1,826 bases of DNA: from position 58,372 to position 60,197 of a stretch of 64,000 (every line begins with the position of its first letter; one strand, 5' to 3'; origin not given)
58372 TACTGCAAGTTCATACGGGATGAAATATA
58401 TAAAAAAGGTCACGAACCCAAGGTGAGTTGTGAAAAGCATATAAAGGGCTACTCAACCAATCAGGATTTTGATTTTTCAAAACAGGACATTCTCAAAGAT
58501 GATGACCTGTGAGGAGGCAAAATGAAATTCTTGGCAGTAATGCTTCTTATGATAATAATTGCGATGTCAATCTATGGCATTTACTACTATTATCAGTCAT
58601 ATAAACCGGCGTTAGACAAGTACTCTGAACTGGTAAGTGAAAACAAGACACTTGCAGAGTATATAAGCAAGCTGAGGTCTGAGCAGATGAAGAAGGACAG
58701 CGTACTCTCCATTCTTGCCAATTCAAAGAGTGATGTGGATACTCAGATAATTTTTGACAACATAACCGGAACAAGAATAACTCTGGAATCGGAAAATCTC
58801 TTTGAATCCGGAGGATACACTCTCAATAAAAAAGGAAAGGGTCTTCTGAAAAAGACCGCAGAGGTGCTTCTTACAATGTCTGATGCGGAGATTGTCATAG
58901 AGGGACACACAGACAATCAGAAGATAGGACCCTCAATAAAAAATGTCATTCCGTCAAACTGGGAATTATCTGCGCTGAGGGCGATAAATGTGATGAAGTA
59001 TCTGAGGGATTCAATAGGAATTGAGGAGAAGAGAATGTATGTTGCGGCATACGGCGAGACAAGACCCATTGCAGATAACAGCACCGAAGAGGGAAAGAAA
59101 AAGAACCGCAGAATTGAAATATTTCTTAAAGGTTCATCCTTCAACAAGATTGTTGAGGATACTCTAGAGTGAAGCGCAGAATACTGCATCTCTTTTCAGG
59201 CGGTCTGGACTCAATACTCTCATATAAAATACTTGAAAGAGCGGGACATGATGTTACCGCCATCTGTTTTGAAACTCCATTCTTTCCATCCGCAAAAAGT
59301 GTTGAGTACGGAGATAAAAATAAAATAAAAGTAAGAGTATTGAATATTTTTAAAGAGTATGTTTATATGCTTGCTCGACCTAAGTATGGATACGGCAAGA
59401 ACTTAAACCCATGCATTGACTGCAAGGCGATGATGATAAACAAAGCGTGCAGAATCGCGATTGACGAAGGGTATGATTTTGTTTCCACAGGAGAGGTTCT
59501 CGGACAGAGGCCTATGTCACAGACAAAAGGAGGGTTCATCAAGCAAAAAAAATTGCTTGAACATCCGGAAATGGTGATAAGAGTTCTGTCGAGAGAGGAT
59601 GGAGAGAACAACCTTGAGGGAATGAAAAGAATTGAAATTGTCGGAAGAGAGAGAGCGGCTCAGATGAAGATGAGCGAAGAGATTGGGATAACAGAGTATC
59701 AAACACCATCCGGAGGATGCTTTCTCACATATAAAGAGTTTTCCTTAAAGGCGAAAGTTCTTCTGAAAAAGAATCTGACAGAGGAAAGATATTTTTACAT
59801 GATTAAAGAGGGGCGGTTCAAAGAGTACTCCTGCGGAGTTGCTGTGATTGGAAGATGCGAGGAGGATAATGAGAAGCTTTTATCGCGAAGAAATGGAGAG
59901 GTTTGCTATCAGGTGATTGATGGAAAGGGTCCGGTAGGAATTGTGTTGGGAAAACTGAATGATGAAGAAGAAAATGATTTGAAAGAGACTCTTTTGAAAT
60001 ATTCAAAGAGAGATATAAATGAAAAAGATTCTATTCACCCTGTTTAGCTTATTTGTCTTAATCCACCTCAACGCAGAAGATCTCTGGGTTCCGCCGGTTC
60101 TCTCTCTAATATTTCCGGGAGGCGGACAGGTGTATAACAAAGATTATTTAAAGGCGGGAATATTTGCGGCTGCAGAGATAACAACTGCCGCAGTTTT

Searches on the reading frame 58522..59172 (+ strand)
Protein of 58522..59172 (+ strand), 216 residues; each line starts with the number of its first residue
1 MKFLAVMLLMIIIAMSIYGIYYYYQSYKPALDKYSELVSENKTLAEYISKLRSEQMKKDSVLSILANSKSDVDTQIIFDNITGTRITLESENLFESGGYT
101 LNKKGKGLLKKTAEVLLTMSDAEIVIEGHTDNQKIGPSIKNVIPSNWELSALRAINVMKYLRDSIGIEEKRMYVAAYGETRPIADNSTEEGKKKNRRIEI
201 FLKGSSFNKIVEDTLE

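Call 23: search_protein_families(library=pfam, proteins=[window:58522-59172:+])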
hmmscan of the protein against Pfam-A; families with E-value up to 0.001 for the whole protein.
window:58522-59172:+ (216 aa): 1 family
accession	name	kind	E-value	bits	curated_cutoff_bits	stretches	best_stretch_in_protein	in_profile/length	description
PF00691.25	OmpA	-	1.2e-20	74.1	27.2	1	93-196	1-98/98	OmpA family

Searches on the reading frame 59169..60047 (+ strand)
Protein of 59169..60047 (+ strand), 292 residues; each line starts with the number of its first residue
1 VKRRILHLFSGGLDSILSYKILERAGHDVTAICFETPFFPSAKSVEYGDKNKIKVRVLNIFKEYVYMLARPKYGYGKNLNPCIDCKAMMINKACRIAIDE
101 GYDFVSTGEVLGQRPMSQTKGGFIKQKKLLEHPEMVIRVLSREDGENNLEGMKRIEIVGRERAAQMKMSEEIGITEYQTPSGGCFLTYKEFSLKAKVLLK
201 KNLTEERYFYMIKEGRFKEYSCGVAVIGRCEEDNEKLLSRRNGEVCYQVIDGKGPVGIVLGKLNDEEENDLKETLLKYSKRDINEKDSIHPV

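Call 23: search_protein_families(library=pfam, proteins=[window:59169-60047:+])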
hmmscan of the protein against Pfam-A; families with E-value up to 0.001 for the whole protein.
window:59169-60047:+ (292 aa): 2 families
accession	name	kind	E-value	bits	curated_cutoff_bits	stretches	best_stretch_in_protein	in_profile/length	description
PF02568.20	ThiI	-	1.9e-05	24.8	20.5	1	4-119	5-125/197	Thiamine biosynthesis protein (ThiI)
PF03054.22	tRNA_Me_trans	-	1.9e-05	24.8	20.6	0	4-109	2-126/202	tRNA methyl transferase HUP domain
